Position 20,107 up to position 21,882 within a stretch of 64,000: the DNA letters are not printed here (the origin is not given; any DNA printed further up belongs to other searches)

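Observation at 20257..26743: sbcD-sbcC embedded in a four-gene nuclease operon: DUF429-like, SbcD, SbcC, DUF2779-like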

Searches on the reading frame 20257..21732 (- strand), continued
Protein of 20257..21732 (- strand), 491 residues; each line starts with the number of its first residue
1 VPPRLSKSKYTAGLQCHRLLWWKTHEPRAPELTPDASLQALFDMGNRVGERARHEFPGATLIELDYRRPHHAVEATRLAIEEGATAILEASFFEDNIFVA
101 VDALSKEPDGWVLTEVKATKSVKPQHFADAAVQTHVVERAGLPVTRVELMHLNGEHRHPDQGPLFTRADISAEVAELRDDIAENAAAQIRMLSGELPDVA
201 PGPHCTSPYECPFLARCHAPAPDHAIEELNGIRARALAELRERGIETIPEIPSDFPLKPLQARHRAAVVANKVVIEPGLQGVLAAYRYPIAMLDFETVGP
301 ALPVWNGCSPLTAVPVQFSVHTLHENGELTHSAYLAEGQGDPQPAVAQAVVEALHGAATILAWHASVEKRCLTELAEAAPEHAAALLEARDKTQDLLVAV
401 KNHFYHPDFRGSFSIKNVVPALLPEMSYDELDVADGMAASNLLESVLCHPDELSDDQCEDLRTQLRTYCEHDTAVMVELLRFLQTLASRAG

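Call 79: get_annotated_region(hit=H9, flank=6000)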
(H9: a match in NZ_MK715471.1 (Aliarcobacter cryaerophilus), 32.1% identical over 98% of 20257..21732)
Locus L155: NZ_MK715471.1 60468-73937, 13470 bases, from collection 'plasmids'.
description: Aliarcobacter cryaerophilus strain M830MA plasmid pM830MA, complete sequence
organism: Aliarcobacter cryaerophilus (NCBI taxid 28198)
taxonomy: Bacteria; Campylobacterota; Epsilonproteobacteria; Campylobacterales; Arcobacteraceae; Aliarcobacter; Aliarcobacter cryaerophilus
host: -; source: Greenshell mussel; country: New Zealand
typing (MOB-suite, as given by PLSDB): non-mobilizable
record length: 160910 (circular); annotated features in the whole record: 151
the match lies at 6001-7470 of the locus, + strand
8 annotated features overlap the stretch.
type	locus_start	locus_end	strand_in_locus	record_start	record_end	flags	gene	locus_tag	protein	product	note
CDS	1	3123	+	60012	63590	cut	-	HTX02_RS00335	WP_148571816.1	AAA family ATPase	GO:0006302 - double-strand break repair [Evidence IEA]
CDS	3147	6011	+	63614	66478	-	-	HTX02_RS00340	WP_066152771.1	ATP-binding protein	-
CDS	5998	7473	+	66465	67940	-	-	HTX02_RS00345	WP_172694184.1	DUF2779 domain-containing protein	-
CDS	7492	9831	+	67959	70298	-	-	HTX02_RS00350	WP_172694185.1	hypothetical protein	-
CDS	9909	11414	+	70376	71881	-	-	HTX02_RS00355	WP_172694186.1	AAA domain-containing protein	-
CDS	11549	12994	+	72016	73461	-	dgt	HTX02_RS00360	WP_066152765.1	dGTPase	GO:0006203 - dGTP catabolic process [Evidence IEA]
CDS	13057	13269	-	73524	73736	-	-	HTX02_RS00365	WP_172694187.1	hypothetical protein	-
CDS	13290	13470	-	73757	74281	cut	-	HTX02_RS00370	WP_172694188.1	hypothetical protein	-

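Call 80: get_annotated_region(hit=H2, flank=6000)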
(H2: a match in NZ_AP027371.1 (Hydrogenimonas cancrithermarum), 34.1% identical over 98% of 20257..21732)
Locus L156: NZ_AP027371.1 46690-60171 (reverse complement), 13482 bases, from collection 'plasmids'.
description: Hydrogenimonas cancrithermarum strain ISO32 plasmid pISO32_1, complete sequence
organism: Hydrogenimonas cancrithermarum (NCBI taxid 2993563)
taxonomy: Bacteria; Campylobacterota; Epsilonproteobacteria; Campylobacterales; Hydrogenimonadaceae; Hydrogenimonas; Hydrogenimonas cancrithermarum
host: -; source: -; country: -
typing (MOB-suite, as given by PLSDB): non-mobilizable
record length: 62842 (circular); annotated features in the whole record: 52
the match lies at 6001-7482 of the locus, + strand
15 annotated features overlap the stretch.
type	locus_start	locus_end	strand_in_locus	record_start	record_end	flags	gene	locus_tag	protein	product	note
CDS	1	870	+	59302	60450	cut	-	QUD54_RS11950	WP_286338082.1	ATP-binding protein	-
CDS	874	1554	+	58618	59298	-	-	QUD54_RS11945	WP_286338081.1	hypothetical protein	-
CDS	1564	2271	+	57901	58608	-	-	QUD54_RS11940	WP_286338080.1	HNH endonuclease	-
CDS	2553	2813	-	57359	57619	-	-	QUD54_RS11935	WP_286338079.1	hypothetical protein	-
CDS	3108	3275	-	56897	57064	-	-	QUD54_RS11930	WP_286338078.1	hypothetical protein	-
CDS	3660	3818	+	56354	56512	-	-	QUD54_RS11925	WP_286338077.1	SEL1-like repeat protein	-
CDS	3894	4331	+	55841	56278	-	-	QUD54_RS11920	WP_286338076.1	hypothetical protein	-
CDS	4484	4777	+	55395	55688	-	-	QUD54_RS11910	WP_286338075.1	hypothetical protein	-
CDS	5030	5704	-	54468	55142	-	-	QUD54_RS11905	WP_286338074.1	hypothetical protein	-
CDS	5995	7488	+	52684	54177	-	-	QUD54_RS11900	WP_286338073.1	DUF2779 domain-containing protein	-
CDS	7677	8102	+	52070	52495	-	-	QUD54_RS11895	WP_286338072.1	hypothetical protein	-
CDS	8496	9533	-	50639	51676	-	-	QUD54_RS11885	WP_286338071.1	tyrosine-type recombinase/integrase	GO:0015074 - DNA integration [Evidence IEA]; GO:0006310 - DNA recombination [Evidence IEA]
CDS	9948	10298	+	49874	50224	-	-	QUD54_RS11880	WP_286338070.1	hypothetical protein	-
CDS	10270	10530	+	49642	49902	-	-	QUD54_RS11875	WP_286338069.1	WGR domain-containing protein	-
CDS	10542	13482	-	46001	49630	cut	-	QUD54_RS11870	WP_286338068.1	AAA family ATPase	GO:0006302 - double-strand break repair [Evidence IEA]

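Call 83: search_dna_similar(query=window:20257-21732:-, collection=plasmids, mode=protein, max_rows=40)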
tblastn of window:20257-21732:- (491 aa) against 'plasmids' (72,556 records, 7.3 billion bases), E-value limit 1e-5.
Records with a match: 31; places in all: 31; records where one place covers at least 80% of the query: 29.
Best place of each record, by identity: <60% 31.
By first word of the organism name: Aliarcobacter 6; Arcobacter 5; Croceicoccus 3; Helicobacter 3; Salinibacter 2; Burkholderia 2; Sphingobium 1; Hydrogenimonas 1; Azospirillum 1; Paraburkholderia 1; and 6 more.
By predicted mobility (MOB-suite, as given by PLSDB): non-mobilizable 26; conjugative 3; mobilizable 2.
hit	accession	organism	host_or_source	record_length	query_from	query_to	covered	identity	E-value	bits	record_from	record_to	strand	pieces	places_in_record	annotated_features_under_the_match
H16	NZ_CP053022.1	Sphingobium yanoikuyae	whole organism,River sediment ...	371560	5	485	98%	34.1%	2e-52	198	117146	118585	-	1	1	DUF2779 domain-containing protein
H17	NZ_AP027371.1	Hydrogenimonas cancrithermarum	-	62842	5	484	98%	34.1%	3e-45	177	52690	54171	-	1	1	DUF2779 domain-containing protein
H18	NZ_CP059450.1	Azospirillum brasilense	Prokaryotes,soil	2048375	1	491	100%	33.3%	1e-56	210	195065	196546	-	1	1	none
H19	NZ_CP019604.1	Croceicoccus marinus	-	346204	5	491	99%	33.3%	2e-49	189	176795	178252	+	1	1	DUF2779 domain-containing protein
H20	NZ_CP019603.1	Croceicoccus marinus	-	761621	5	483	98%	32.7%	4e-47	182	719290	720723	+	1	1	DUF2779 domain-containing protein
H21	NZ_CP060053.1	Croceicoccus marinus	prokaryote,marine sediment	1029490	5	483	98%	32.7%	4e-47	182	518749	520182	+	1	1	none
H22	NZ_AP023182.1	Paraburkholderia sp. PGU19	Physopelta gutta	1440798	5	483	98%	32.6%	1e-48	187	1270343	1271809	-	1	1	record has no annotation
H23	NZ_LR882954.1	Planktothrix agardhii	-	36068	1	487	99%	32.1%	6e-55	206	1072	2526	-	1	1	DUF2779 domain-containing protein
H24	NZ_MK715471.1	Aliarcobacter cryaerophilus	Greenshell mussel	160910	4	486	98%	32.1%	8e-61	223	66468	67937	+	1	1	DUF2779 domain-containing protein | ATP-binding protein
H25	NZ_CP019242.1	Rhodoferax antarcticus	Whole organism,environment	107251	5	483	98%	32.1%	4e-45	176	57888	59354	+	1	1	DUF2779 domain-containing protein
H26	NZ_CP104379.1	Aliarcobacter butzleri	poultry meat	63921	1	487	99%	31.5%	3e-65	236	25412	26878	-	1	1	DUF2779 domain-containing protein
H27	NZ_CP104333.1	Aliarcobacter butzleri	poultry meat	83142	1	487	99%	31.5%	3e-65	236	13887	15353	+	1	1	DUF2779 domain-containing protein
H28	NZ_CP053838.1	Aliarcobacter faecis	Cell culture,Human septic tank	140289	4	486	98%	31.7%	4e-58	215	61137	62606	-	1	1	DUF2779 domain-containing protein | hypothetical protein (x2)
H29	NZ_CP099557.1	Aliarcobacter cryaerophilus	Chicken meat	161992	4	484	98%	31.8%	2e-59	218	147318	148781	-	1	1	DUF2779 domain-containing protein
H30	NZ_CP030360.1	Salinibacter ruber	-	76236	2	488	99%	31.4%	1e-52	199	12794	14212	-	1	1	DUF2779 domain-containing protein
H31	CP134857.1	Arcobacter sp. AZ-2023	food,chicken meat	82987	5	488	99%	31.5%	3e-64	233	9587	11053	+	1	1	DUF2779 domain-containing protein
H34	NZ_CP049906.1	Diaphorobacter sp. HDW4B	single bacterial strain,Hydrophilus ...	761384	5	479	97%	31.9%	7e-45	176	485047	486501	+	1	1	DUF2779 domain-containing protein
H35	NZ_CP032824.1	Aliarcobacter cryaerophilus ATCC 43158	bovine,cell culture,Aborted bovine ...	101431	4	484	98%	31.5%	1e-56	210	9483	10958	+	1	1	DUF2779 domain-containing protein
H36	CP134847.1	Arcobacter sp. AZ-2023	food,chicken meat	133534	5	484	98%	31.5%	1e-57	213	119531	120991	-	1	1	DUF2779 domain-containing protein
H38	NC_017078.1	Selenomonas ruminantium subsp. lactilytica TAM6421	-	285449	5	484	98%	31.4%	1e-49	190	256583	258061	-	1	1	DUF2779 domain-containing protein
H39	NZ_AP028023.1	Helicobacter sp. NHP21005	Felis catus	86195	2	484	98%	30.7%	3e-46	180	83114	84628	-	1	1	DUF2779 domain-containing protein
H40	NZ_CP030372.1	Salinibacter ruber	-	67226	2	477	97%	30.7%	7e-44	173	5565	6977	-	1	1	DUF2779 domain-containing protein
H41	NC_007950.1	Polaromonas sp. JS666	-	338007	5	483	98%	30.2%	1e-30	134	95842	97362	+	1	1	DUF2779 domain-containing protein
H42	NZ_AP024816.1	Helicobacter sp. NHP19-003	Canis lupus familiaris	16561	5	486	98%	29.2%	1e-41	166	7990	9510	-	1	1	DUF2779 domain-containing protein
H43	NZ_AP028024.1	Helicobacter sp. NHP21005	Felis catus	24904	5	486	98%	29.1%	6e-43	170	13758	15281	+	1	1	DUF2779 domain-containing protein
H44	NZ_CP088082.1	Ideonella dechloratans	Cell culture,Activated sludge, ...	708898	16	483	95%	27.4%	1e-22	109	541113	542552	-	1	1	DUF2779 domain-containing protein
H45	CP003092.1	Burkholderia sp. YI23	-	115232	4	335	68%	31.7%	4e-34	144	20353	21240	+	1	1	hypothetical protein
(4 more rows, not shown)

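Call 84: get_annotated_region(hit=H28, flank=9000)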
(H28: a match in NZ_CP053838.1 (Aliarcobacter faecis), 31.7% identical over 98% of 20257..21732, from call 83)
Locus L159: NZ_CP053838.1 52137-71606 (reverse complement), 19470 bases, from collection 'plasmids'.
description: Aliarcobacter faecis strain CCUG 66484 plasmid pAFAEC, complete sequence
organism: Aliarcobacter faecis (NCBI taxid 1564138)
taxonomy: Bacteria; Campylobacterota; Epsilonproteobacteria; Campylobacterales; Arcobacteraceae; Aliarcobacter; Aliarcobacter faecis
host: -; source: Cell culture,Human septic tank; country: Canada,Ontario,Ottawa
typing (MOB-suite, as given by PLSDB): non-mobilizable
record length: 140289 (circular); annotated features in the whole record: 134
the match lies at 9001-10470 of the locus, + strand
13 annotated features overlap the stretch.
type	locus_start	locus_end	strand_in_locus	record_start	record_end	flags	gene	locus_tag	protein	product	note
CDS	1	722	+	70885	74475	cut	-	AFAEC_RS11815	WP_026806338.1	AAA family ATPase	GO:0006302 - double-strand break repair [Evidence IEA]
CDS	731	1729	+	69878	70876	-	-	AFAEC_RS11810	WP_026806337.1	SIR2 family protein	-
CDS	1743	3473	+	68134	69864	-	-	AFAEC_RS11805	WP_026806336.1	DUF87 domain-containing protein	-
CDS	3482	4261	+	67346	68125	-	-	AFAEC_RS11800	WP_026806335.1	DUF6602 domain-containing protein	-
CDS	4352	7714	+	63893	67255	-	-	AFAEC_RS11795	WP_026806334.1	AAA domain-containing protein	-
CDS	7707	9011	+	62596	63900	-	-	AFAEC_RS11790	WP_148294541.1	hypothetical protein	-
CDS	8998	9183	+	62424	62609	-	-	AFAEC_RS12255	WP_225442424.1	hypothetical protein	-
CDS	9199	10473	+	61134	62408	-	-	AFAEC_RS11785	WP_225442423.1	DUF2779 domain-containing protein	-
CDS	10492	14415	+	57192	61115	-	-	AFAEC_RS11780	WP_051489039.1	DEAD/DEAH box helicase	-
CDS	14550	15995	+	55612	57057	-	dgt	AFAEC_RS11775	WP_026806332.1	dGTPase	GO:0006203 - dGTP catabolic process [Evidence IEA]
CDS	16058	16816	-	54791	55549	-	-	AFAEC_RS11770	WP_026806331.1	hypothetical protein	-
CDS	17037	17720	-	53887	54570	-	-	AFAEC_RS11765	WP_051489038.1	response regulator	GO:0000160 - phosphorelay signal transduction system [Evidence IEA]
CDS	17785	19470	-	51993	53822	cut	-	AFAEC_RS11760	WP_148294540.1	7TM diverse intracellular signaling domain-containing protein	-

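Call 85: get_annotated_region(hit=H29, flank=9000)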
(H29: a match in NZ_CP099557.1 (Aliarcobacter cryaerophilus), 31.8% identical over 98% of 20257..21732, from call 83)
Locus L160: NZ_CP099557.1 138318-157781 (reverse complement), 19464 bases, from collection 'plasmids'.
description: Aliarcobacter cryaerophilus strain ICDCAC48 plasmid pCNAC48, complete sequence
organism: Aliarcobacter cryaerophilus (NCBI taxid 28198)
taxonomy: Bacteria; Campylobacterota; Epsilonproteobacteria; Campylobacterales; Arcobacteraceae; Aliarcobacter; Aliarcobacter cryaerophilus
host: -; source: Chicken meat; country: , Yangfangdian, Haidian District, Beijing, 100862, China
typing (MOB-suite, as given by PLSDB): non-mobilizable
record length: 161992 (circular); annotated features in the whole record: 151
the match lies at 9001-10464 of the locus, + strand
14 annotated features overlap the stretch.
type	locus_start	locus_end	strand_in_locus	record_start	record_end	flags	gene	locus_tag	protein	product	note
CDS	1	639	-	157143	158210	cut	-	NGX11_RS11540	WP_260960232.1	RelA/SpoT domain-containing protein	-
CDS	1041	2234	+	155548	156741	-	-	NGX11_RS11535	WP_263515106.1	exonuclease SbcCD subunit D C-terminal domain-containing protein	-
CDS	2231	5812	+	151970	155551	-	-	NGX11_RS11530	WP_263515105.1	AAA family ATPase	GO:0006302 - double-strand break repair [Evidence IEA]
CDS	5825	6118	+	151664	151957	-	-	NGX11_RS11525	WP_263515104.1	WYL domain-containing protein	-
CDS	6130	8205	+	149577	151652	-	-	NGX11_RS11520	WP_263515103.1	hypothetical protein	-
CDS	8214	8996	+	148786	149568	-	-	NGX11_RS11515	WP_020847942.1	DUF6602 domain-containing protein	-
CDS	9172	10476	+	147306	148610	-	-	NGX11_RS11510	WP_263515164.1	DUF2779 domain-containing protein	-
CDS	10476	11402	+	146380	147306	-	-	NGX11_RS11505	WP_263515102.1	hypothetical protein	-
CDS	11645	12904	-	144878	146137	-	ere(B)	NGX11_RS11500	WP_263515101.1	EreB family erythromycin esterase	GO:0046677 - response to antibiotic [Evidence IEA]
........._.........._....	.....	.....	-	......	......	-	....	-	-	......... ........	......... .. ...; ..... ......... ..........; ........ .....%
CDS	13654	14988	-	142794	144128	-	-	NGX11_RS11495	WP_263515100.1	transposase zinc-binding domain-containing protein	-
CDS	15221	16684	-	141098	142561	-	msr(D)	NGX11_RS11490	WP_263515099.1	ABC-F type ribosomal protection protein Msr(D)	-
CDS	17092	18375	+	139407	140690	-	-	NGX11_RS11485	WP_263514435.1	transposase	-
predicted_resistance_gene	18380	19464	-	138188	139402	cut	mef(A)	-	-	macrolide efflux MFS transporter Mef(A)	predicted by amrfinderplus; class MACROLIDE; identity 97.28%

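Call 86: get_annotated_region(hit=H31, flank=9000)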
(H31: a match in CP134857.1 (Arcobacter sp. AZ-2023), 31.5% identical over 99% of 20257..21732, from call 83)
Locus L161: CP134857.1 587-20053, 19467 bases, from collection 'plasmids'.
description: Arcobacter sp. AZ-2023 strain LEO 62 plasmid p82_LEO_62, complete sequence
organism: Arcobacter sp. AZ-2023 (NCBI taxid 3074453)
taxonomy: Bacteria; Campylobacterota; Epsilonproteobacteria; Campylobacterales; Arcobacteraceae; Arcobacter; Arcobacter sp. AZ-2023
host: -; source: food,chicken meat; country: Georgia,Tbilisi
typing (MOB-suite, as given by PLSDB): non-mobilizable
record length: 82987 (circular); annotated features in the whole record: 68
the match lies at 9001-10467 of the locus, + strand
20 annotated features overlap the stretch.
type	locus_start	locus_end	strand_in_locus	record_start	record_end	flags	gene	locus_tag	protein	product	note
CDS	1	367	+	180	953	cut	-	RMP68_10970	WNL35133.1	hypothetical protein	-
CDS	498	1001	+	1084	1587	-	-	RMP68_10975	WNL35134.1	hypothetical protein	-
CDS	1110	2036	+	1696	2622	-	-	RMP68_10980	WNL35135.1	transcriptional regulator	-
CDS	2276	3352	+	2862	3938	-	-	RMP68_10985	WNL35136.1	AAA family ATPase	-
CDS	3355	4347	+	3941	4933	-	-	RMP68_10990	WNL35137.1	hypothetical protein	-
CDS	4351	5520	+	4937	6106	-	-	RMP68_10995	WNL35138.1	VWA-like domain-containing protein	-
CDS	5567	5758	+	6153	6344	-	-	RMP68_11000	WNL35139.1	hypothetical protein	-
CDS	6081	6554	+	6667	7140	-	-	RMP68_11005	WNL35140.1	hypothetical protein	-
CDS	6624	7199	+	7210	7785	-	-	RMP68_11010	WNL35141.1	hypothetical protein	-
CDS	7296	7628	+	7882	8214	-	-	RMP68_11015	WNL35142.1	hypothetical protein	-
CDS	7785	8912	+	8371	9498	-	-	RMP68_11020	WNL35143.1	PD-(D/E)XK nuclease family protein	-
CDS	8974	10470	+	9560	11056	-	-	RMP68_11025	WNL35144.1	DUF2779 domain-containing protein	-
CDS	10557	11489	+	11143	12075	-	-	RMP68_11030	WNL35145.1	5'-nucleotidase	-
CDS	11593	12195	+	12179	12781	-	-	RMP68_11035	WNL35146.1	hypothetical protein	-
CDS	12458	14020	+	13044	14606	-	-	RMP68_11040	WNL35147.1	type I restriction-modification system subunit M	-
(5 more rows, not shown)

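Call 87: get_annotated_region(hit=H35, flank=9000)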
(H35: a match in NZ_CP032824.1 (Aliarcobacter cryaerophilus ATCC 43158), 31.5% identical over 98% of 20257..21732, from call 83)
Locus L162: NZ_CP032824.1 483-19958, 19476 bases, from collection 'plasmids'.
description: Aliarcobacter cryaerophilus ATCC 43158 plasmid pACRY43158, complete sequence
organism: Aliarcobacter cryaerophilus ATCC 43158 (NCBI taxid 1032070)
taxonomy: Bacteria; Campylobacterota; Epsilonproteobacteria; Campylobacterales; Arcobacteraceae; Aliarcobacter; Aliarcobacter cryaerophilus; Aliarcobacter cryaerophilus ATCC 43158
host: -; source: bovine,cell culture,Aborted bovine fetus, brain; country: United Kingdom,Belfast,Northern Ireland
typing (MOB-suite, as given by PLSDB): non-mobilizable
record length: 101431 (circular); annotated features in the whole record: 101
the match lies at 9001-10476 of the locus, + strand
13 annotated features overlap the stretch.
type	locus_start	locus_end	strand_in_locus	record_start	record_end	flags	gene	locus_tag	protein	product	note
CDS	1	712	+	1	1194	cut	-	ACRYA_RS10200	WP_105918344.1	exonuclease SbcCD subunit D C-terminal domain-containing protein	-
CDS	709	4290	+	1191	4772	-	-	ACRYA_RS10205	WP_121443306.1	AAA family ATPase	-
CDS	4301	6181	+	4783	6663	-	-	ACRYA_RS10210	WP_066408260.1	P-loop NTPase fold protein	-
CDS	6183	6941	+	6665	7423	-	-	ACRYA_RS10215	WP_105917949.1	hypothetical protein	-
CDS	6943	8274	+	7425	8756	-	qatC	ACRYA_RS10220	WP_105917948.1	Qat anti-phage system QueC-like protein QatC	-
CDS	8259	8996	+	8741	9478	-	-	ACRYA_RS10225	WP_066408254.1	TatD family hydrolase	-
CDS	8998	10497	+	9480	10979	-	-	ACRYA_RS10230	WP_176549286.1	DUF2779 domain-containing protein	-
CDS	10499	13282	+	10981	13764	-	-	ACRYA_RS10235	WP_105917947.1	AAA domain-containing protein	-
CDS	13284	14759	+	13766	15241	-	-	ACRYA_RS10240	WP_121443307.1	hypothetical protein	-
CDS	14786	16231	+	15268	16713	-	dgt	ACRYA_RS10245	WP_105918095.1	dGTPase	GO:0006203 - dGTP catabolic process [Evidence IEA]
CDS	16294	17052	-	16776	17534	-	-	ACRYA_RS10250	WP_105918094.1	hypothetical protein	-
CDS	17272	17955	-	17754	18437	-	-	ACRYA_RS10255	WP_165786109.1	response regulator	GO:0000160 - phosphorelay signal transduction system [Evidence IEA]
CDS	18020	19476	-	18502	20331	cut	-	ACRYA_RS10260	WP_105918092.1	7TM diverse intracellular signaling domain-containing protein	-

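Call 88: get_annotated_region(hit=H36, flank=9000)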
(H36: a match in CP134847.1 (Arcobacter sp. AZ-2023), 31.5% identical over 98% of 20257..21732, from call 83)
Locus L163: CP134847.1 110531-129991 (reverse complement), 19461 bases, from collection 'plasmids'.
description: Arcobacter sp. AZ-2023 strain LEO 107 plasmid p133_LEO_107, complete sequence
organism: Arcobacter sp. AZ-2023 (NCBI taxid 3074453)
taxonomy: Bacteria; Campylobacterota; Epsilonproteobacteria; Campylobacterales; Arcobacteraceae; Arcobacter; Arcobacter sp. AZ-2023
host: -; source: food,chicken meat; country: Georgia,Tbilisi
typing (MOB-suite, as given by PLSDB): non-mobilizable
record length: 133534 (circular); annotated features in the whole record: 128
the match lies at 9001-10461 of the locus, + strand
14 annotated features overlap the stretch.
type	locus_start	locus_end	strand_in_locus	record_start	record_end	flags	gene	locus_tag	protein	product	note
CDS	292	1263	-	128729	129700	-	-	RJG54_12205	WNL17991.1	RelA/SpoT domain-containing protein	-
CDS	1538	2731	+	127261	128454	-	-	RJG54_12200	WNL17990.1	exonuclease SbcCD subunit D C-terminal domain-containing protein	-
CDS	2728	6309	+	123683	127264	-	-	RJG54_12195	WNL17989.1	SbcC/MukB-like Walker B domain-containing protein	-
CDS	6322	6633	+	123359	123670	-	-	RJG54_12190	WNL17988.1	hypothetical protein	-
CDS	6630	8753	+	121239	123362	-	-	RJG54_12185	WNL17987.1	hypothetical protein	-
CDS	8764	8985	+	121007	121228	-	-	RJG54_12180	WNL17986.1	hypothetical protein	-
CDS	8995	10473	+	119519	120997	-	-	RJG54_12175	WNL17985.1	DUF2779 domain-containing protein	-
CDS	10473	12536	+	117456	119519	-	-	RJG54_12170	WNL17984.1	hypothetical protein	-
CDS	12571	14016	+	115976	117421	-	dgt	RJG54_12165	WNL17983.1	dGTPase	-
CDS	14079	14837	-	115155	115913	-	-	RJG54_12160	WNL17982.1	hypothetical protein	-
CDS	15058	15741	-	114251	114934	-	-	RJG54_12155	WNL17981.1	response regulator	-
CDS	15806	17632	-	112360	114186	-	-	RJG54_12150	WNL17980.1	7TM diverse intracellular signaling domain-containing protein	-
CDS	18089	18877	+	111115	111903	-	-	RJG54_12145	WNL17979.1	hypothetical protein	-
CDS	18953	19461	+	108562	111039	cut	-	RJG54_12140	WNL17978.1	hypothetical protein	-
